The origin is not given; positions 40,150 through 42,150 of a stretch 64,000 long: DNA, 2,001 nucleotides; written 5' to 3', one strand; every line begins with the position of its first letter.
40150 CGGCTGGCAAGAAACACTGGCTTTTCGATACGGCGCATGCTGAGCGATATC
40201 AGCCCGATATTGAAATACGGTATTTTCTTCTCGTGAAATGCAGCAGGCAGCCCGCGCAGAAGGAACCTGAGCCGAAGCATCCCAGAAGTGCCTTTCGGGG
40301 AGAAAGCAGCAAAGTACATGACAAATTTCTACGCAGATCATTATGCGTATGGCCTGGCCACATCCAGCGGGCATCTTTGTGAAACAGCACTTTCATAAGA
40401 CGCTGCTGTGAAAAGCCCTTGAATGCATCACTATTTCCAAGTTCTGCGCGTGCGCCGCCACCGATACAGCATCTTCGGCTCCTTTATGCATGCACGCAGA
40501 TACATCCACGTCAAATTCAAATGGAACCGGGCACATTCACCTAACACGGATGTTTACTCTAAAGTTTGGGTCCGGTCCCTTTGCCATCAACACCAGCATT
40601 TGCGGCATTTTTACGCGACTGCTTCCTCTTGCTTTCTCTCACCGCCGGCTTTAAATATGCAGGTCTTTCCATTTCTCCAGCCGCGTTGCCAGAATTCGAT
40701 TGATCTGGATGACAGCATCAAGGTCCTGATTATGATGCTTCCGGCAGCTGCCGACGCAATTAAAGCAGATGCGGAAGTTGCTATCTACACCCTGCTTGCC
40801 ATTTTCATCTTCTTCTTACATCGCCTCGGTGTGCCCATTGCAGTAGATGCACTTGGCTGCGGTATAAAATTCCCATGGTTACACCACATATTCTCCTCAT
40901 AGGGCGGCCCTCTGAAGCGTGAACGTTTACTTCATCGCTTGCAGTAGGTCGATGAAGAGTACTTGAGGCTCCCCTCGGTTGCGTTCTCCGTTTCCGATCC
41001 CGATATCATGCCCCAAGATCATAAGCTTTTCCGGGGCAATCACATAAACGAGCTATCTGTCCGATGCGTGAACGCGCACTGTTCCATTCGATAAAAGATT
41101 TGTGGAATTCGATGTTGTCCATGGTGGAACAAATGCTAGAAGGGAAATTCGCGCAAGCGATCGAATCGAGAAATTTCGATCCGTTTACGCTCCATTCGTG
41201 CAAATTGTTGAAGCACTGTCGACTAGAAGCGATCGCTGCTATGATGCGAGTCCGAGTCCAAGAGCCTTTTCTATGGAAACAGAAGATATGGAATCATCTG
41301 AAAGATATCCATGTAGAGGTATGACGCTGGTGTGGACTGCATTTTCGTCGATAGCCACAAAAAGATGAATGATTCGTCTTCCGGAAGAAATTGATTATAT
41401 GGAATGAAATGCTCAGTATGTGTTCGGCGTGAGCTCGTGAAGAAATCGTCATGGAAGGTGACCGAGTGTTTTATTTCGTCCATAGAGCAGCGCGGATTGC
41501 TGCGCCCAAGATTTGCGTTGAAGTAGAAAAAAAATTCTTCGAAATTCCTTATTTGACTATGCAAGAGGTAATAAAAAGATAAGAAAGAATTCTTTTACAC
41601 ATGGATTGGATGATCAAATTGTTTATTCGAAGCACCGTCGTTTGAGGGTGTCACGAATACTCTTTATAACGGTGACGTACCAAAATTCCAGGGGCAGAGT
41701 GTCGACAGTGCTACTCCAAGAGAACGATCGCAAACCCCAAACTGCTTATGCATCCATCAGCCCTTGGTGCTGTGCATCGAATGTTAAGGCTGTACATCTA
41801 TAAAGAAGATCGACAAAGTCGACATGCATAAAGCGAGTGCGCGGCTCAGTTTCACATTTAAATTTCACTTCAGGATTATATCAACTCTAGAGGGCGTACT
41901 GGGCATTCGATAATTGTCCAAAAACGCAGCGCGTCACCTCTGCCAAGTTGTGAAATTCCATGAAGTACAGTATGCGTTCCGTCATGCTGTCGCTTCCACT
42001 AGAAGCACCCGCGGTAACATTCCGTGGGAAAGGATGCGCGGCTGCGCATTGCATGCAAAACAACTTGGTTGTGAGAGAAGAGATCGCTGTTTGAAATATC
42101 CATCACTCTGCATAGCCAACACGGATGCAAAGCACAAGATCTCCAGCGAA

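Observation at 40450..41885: Unclassified repeat family E with an amino-acid-conserved C/H-rich module of about 130 aa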

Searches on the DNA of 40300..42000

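Call 78: search_rna_families(source=window, start=40300, end=42000, threshold=evalue, max_evalue=1)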
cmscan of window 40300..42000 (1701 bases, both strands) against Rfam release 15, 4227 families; matches with E-value up to 1: 0.
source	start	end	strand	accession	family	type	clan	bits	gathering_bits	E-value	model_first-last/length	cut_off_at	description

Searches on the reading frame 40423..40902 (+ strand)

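Call 64: search_protein_families(library=pfam, proteins=[window:40423-40902:+], max_evalue=1)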
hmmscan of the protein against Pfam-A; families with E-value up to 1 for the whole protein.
window:40423-40902:+ (159 aa): 1 family
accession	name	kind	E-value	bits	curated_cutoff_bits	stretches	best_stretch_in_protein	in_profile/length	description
PF08741.15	YwhD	-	0.1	12.7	25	1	21-73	48-99/162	YwhD family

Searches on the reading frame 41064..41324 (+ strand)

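Call 64: search_protein_families(library=pfam, proteins=[window:41064-41324:+], max_evalue=1)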
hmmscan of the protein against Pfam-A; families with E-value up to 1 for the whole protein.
window:41064-41324:+ (86 aa): 1 family
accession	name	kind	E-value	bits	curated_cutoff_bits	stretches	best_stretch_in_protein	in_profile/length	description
PF01867.21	Cas_Cas1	-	0.092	12.3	22.3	1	11-41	185-215/283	CRISPR associated protein Cas1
